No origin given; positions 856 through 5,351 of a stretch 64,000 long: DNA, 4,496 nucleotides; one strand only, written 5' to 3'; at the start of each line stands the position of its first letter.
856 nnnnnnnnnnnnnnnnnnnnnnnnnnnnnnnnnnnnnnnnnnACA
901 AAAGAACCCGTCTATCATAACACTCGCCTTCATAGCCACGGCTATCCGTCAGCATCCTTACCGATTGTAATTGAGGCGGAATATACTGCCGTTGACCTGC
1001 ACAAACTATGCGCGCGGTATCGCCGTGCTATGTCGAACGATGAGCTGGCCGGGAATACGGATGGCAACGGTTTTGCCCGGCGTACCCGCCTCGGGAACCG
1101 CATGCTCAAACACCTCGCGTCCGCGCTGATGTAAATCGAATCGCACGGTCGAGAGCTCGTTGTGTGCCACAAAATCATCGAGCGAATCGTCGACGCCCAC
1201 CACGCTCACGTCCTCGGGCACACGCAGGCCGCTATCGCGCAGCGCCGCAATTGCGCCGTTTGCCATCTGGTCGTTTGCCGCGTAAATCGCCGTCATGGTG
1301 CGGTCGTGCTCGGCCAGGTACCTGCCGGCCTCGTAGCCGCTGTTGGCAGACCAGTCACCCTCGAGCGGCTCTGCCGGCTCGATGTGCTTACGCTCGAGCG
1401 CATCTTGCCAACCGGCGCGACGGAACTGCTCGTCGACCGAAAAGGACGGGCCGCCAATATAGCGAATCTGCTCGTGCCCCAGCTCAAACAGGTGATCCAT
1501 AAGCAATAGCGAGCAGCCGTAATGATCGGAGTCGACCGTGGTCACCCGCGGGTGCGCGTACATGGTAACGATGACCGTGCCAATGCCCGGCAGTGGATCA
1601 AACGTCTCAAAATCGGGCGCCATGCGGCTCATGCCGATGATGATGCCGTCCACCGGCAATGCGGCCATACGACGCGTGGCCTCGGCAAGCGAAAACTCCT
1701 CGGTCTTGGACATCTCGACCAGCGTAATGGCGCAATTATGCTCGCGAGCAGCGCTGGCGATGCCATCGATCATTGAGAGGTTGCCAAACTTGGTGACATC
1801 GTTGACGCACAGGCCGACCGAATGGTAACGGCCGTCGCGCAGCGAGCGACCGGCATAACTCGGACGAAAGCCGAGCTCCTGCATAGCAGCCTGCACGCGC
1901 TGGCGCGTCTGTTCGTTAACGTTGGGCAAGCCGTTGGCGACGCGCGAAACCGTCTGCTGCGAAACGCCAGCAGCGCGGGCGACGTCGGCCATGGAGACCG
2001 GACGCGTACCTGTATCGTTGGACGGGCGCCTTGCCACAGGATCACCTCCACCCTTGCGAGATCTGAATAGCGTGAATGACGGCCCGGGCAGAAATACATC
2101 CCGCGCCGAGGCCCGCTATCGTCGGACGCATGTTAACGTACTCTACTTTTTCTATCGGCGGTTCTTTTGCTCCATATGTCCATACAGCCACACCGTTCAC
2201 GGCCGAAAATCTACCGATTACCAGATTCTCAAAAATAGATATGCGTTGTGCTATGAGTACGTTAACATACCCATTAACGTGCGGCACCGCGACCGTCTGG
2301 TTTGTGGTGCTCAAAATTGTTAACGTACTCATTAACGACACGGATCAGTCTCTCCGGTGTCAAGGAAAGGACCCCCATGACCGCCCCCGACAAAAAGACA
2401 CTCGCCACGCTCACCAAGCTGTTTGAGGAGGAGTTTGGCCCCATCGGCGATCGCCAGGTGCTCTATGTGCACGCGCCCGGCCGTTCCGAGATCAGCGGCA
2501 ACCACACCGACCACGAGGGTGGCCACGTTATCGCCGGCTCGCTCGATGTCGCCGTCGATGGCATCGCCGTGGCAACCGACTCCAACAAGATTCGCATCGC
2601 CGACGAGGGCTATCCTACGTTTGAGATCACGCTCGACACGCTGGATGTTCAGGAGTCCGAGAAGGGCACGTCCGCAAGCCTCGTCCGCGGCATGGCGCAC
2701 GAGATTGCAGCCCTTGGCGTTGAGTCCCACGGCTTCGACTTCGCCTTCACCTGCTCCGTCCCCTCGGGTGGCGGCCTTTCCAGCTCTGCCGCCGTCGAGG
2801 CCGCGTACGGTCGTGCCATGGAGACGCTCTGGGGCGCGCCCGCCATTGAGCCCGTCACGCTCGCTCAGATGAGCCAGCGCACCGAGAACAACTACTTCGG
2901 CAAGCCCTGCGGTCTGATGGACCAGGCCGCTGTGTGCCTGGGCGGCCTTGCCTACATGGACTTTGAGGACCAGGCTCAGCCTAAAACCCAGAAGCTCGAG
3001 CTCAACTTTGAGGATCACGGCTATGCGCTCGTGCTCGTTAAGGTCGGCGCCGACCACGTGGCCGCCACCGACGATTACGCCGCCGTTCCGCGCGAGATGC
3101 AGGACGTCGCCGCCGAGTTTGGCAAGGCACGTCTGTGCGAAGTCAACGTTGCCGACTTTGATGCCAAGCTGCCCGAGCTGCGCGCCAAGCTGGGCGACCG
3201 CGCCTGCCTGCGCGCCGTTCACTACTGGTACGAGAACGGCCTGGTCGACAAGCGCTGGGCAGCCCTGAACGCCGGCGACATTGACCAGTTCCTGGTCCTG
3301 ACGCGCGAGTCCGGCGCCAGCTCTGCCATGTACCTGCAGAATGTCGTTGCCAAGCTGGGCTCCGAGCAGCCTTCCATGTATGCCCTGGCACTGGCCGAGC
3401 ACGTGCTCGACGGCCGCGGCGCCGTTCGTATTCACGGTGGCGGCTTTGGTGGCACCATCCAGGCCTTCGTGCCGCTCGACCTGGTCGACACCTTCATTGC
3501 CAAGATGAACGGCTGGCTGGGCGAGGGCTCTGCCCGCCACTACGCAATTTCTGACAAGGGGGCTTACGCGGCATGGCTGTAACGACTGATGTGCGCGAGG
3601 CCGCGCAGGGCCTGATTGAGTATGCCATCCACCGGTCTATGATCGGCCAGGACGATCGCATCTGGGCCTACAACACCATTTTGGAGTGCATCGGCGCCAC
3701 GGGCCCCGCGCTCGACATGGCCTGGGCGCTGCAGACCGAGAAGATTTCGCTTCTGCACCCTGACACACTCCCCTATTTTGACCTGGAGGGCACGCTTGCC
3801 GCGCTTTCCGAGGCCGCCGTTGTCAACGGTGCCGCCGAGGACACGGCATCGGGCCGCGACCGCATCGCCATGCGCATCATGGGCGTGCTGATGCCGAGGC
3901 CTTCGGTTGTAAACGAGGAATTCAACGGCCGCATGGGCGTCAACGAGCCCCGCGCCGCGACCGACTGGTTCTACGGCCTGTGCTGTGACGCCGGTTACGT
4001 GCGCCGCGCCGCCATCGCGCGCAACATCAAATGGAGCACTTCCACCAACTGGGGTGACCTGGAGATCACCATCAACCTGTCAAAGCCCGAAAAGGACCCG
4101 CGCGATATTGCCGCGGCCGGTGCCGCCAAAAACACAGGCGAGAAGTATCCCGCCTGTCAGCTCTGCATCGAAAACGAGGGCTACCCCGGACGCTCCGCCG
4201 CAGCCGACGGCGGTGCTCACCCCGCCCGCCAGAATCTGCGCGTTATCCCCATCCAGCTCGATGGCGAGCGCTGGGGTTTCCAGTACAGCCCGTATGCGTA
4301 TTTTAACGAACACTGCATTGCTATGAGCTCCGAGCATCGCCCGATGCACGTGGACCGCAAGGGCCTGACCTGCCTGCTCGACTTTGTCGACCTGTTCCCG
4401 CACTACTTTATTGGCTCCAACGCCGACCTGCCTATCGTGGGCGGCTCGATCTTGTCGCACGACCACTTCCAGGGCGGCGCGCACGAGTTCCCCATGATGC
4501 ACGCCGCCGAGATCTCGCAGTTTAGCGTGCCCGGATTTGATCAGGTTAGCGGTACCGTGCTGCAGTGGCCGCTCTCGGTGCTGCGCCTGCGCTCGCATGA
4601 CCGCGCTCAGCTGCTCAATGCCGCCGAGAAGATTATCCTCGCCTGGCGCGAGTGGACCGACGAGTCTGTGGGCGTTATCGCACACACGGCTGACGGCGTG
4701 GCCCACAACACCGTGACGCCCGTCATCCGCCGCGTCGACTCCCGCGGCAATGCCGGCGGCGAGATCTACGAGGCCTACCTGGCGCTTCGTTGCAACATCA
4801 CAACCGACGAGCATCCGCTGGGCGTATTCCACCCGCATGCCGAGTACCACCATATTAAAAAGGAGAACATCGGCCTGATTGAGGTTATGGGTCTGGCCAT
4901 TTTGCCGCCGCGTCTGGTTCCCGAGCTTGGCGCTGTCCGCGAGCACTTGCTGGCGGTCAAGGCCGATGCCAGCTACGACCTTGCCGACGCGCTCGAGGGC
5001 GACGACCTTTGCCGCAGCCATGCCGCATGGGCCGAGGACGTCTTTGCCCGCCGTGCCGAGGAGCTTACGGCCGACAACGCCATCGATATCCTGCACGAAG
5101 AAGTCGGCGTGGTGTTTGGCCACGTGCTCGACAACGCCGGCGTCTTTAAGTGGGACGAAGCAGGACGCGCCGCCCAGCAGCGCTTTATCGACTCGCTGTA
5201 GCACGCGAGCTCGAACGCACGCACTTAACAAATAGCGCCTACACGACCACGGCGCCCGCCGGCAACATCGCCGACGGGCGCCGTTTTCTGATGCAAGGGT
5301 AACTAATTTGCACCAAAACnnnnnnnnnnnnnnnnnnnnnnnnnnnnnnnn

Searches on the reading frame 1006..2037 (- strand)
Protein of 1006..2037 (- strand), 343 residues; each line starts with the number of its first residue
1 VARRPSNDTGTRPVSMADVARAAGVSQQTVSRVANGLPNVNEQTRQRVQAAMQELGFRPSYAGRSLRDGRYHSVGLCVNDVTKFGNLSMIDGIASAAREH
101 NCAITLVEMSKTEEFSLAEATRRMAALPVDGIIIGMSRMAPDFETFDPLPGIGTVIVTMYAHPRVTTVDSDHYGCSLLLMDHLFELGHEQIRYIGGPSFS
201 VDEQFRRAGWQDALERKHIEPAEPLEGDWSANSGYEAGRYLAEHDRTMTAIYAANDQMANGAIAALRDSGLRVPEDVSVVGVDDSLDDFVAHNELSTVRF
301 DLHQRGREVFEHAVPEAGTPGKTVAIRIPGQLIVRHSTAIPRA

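Call 11: search_protein_families(library=pfam, proteins=[window:1006-2037:-])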
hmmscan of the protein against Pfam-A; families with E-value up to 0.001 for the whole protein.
window:1006-2037:- (343 aa): 6 families
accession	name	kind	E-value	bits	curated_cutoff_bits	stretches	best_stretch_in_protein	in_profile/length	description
PF13377.12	Peripla_BP_3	-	1.4e-28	100.5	26.5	1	181-338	2-167/167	Periplasmic binding protein-like domain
PF00532.27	Peripla_BP_1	-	1.2e-18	68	22.2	1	75-315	5-259/281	Periplasmic binding proteins and sugar binding domain of LacI family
PF00356.27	LacI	-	1.1e-17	63.9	27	1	15-60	1-46/46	Bacterial regulatory proteins, lacI family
PF13407.12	Peripla_BP_4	-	9.7e-11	42.1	35.1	1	89-285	16-219/258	Periplasmic binding protein domain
PF01381.28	HTH_3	-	0.00076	19.9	23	0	15-41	11-37/55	Helix-turn-helix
PF12802.13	MarR_2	-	0.00096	19.7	27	0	13-37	18-44/61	MarR family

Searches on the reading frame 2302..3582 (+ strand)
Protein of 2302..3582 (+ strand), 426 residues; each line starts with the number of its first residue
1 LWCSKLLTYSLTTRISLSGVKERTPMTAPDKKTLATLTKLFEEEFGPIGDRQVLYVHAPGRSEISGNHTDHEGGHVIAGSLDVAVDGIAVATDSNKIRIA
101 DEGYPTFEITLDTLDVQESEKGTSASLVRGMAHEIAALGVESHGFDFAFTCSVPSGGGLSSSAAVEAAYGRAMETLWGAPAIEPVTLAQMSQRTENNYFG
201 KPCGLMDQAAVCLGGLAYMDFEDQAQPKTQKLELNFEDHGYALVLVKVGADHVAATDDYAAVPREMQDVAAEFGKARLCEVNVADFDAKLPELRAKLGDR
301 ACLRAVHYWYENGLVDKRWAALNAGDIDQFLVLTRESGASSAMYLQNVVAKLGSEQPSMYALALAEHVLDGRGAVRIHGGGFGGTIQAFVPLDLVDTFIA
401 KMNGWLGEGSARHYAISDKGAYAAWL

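Call 11: search_protein_families(library=pfam, proteins=[window:2302-3582:+])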
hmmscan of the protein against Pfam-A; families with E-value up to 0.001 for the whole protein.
window:2302-3582:+ (426 aa): 2 families
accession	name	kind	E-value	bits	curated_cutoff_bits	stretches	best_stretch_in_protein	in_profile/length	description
PF00288.32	GHMP_kinases_N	-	3.3e-17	62.9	22.3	1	127-215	2-87/87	GHMP kinases N terminal domain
PF10509.15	GalKase_gal_bdg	-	2.5e-10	40.2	23.1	1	40-84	2-42/49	Galactokinase galactose-binding signature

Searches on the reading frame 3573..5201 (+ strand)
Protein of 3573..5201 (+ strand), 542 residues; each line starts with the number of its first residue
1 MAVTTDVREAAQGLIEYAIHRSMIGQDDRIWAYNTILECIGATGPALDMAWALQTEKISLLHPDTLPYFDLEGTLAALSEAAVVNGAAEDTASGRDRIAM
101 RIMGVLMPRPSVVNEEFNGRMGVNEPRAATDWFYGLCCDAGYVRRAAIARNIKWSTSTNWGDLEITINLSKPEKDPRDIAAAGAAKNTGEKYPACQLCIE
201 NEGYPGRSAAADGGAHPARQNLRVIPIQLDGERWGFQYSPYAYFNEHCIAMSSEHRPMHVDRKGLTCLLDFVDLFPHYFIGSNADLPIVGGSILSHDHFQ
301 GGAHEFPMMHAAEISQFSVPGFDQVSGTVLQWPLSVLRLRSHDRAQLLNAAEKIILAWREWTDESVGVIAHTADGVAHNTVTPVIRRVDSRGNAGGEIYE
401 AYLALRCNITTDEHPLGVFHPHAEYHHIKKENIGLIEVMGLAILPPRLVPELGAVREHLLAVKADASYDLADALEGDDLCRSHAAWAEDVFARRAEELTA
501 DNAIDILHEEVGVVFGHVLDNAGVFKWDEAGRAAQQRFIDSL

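Call 19: search_protein_families(library=pfam, proteins=[window:3573-5201:+], max_evalue=0.01)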
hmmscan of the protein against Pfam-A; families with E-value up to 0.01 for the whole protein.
window:3573-5201:+ (542 aa): 2 families
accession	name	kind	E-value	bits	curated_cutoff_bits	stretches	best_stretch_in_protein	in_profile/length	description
PF01087.27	GalP_UDP_transf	-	9.6e-28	98.3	22.1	1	82-257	36-184/184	Galactose-1-phosphate uridyl transferase, N-terminal domain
PF02744.22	GalP_UDP_tr_C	-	4.2e-17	62.8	29.2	1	273-451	3-144/165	Galactose-1-phosphate uridyl transferase, C-terminal domain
